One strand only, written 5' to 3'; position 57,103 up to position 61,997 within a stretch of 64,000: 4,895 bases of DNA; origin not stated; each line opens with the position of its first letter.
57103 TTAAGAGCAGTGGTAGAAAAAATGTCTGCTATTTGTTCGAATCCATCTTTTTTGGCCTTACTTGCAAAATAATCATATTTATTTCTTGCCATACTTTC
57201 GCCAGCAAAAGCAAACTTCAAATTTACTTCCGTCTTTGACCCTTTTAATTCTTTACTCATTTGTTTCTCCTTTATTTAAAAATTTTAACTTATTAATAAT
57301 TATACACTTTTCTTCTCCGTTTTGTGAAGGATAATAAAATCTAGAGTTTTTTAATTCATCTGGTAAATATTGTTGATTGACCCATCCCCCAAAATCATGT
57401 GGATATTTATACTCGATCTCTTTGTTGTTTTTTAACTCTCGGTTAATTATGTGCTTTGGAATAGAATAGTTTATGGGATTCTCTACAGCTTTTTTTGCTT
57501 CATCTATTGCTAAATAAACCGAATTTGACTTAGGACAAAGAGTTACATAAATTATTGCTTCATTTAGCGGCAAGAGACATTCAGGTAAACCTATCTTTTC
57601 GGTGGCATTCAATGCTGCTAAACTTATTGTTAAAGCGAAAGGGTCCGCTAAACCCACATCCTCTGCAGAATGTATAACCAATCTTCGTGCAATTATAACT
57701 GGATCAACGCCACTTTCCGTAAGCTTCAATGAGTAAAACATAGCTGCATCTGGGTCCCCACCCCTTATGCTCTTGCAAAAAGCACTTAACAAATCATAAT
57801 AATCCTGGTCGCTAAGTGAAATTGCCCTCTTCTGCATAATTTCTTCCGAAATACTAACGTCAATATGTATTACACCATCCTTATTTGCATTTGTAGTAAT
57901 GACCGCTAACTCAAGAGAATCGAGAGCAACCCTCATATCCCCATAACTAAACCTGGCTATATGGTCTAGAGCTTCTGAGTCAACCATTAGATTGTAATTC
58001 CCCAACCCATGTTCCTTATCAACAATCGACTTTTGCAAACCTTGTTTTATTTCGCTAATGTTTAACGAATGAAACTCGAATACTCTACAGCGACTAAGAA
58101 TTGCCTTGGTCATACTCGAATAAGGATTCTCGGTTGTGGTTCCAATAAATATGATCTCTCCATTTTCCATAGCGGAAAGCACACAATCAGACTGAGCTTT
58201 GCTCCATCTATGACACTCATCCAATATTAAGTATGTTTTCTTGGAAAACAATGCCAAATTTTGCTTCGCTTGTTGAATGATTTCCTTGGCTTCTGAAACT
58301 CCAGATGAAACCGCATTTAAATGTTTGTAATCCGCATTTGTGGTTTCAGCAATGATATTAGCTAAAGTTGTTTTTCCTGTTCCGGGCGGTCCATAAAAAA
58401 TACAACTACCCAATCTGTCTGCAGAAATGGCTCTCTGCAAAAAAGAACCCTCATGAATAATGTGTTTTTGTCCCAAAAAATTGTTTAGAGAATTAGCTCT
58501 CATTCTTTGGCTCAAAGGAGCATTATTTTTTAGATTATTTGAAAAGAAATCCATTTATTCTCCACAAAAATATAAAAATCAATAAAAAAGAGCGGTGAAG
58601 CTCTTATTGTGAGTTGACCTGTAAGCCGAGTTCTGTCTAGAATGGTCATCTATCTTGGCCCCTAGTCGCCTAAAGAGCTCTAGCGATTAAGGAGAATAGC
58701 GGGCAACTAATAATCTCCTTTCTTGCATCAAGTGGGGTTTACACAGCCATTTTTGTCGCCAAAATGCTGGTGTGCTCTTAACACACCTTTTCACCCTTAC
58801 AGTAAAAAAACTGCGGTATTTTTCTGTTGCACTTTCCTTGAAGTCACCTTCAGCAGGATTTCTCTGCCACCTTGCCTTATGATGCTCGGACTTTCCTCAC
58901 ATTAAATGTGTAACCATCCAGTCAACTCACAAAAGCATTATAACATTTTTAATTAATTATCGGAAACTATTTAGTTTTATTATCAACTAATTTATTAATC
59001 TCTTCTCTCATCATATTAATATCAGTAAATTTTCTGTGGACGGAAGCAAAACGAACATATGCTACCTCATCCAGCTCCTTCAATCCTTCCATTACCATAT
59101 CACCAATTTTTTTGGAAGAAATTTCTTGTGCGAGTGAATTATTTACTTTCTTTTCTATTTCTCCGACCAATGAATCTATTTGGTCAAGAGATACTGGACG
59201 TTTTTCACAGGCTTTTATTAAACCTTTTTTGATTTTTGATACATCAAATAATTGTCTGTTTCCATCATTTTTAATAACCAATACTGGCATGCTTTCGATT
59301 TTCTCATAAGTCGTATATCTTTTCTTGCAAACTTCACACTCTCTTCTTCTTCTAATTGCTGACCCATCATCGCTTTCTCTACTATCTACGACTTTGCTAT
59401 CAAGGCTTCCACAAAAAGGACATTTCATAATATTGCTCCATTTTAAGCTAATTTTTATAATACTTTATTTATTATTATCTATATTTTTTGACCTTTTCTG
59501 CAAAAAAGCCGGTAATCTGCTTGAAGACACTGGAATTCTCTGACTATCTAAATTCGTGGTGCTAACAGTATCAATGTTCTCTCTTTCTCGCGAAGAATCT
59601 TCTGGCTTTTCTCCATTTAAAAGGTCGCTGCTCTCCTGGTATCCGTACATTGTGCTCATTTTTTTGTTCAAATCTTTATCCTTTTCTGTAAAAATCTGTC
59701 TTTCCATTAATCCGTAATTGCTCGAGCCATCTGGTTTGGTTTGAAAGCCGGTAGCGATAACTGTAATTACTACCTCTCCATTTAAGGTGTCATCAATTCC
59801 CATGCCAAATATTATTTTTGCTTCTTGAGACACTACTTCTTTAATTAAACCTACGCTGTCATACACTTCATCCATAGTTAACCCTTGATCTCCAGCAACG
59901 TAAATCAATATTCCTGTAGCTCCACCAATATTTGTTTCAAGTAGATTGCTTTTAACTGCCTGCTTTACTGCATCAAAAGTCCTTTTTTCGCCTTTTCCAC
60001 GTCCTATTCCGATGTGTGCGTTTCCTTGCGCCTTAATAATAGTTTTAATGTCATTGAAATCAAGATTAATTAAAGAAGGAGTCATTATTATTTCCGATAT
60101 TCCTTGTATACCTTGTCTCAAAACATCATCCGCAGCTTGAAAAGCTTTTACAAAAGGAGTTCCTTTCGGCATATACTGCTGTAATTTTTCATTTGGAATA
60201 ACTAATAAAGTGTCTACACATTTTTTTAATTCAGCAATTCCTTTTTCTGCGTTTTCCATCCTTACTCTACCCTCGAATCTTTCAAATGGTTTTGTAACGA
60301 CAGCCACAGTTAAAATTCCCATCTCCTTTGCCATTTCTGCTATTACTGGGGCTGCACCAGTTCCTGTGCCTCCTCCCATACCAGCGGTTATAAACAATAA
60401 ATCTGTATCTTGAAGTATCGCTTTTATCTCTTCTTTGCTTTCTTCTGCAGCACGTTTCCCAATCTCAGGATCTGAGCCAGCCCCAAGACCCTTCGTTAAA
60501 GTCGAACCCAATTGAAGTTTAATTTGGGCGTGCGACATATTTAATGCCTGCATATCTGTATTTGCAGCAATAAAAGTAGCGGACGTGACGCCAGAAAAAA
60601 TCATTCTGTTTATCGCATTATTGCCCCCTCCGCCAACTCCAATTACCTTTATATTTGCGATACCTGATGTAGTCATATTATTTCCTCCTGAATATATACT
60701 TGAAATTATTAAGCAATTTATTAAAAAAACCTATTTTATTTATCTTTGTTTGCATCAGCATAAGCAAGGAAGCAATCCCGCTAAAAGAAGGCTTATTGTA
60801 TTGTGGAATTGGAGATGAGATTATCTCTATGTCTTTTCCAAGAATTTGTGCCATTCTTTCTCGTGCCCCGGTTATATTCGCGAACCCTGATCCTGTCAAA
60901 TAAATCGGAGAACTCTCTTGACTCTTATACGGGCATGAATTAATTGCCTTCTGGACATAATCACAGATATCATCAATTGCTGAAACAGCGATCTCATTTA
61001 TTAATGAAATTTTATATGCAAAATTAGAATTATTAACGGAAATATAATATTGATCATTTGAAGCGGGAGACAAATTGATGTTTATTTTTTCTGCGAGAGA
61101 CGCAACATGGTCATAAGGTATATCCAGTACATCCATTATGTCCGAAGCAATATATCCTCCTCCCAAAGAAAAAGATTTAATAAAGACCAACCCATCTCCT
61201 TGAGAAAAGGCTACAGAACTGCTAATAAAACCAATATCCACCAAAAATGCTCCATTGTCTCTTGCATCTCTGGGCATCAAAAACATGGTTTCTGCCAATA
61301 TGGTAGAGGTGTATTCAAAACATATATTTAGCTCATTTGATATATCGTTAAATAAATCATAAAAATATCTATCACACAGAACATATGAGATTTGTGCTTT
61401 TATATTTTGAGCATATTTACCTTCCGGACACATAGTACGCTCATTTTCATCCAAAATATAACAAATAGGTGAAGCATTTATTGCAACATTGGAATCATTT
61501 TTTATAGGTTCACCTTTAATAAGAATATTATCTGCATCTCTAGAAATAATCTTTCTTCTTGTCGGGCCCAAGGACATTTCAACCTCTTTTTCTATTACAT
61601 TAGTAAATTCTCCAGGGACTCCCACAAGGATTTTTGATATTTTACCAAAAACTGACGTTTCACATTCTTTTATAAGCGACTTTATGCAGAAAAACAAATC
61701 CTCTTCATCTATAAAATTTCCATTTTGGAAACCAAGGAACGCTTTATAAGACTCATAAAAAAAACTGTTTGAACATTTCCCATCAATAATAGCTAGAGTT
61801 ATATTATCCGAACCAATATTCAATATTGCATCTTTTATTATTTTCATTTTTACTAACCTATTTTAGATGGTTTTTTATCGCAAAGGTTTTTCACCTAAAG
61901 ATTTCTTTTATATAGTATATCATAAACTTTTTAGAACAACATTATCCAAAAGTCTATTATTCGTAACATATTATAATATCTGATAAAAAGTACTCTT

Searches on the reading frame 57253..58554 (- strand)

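Call 40: search_protein_families(library=pfam, proteins=[window:57253-58554:-], max_evalue=0.00001)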
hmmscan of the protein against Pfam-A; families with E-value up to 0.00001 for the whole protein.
window:57253-58554:- (433 aa): 6 families
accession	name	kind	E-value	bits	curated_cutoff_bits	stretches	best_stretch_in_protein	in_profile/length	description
PF12002.13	MgsA_C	-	5.8e-53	179.6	27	1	265-418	1-159/167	MgsA AAA+ ATPase C terminal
PF16193.11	AAA_assoc_2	-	1.7e-18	67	34.3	1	186-264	2-81/81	AAA C-terminal domain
PF00004.35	AAA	-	2.3e-13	51.1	21.2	1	52-159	2-126/131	ATPase family associated with various cellular activities (AAA)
PF05496.18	RuvB_N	-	5.6e-13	49.4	27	1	18-138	1-118/159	Holliday junction DNA helicase RuvB P-loop domain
PF13173.12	AAA_14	-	1.8e-07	31.7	27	1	52-169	6-128/129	AAA domain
PF20720.3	nSTAND3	-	4.2e-06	27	27.2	1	49-151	18-121/155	Novel STAND NTPase 3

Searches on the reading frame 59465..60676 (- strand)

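Call 40: search_protein_families(library=pfam, proteins=[window:59465-60676:-], max_evalue=0.00001)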
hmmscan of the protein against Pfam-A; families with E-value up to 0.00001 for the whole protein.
window:59465-60676:- (403 aa): 2 families
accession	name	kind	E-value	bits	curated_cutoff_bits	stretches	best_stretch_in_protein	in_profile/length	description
PF00091.31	Tubulin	-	7.9e-53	180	33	1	8-168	1-188/190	Tubulin/FtsZ family, GTPase domain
PF12327.13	FtsZ_C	-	2.4e-25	89.1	27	1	218-312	1-95/95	FtsZ family, C-terminal domain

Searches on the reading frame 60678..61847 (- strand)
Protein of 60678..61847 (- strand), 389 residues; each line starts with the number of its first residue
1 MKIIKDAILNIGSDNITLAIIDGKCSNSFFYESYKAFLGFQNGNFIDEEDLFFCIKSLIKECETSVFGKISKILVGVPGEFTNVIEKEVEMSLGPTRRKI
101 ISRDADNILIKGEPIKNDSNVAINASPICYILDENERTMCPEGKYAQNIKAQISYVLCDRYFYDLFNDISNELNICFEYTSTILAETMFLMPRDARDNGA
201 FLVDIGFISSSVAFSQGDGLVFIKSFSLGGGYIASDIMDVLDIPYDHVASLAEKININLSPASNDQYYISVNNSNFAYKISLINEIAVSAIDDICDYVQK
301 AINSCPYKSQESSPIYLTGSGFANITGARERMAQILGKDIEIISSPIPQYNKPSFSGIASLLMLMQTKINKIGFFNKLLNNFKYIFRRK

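Call 40: search_protein_families(library=pfam, proteins=[window:60678-61847:-], max_evalue=0.00001)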
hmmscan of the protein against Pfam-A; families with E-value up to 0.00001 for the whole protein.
window:60678-61847:- (389 aa): 1 family
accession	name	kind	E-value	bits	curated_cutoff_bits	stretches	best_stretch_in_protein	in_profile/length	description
PF14450.12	FtsA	-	1.2e-06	29.3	31.8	0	202-356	2-123/127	Cell division protein FtsA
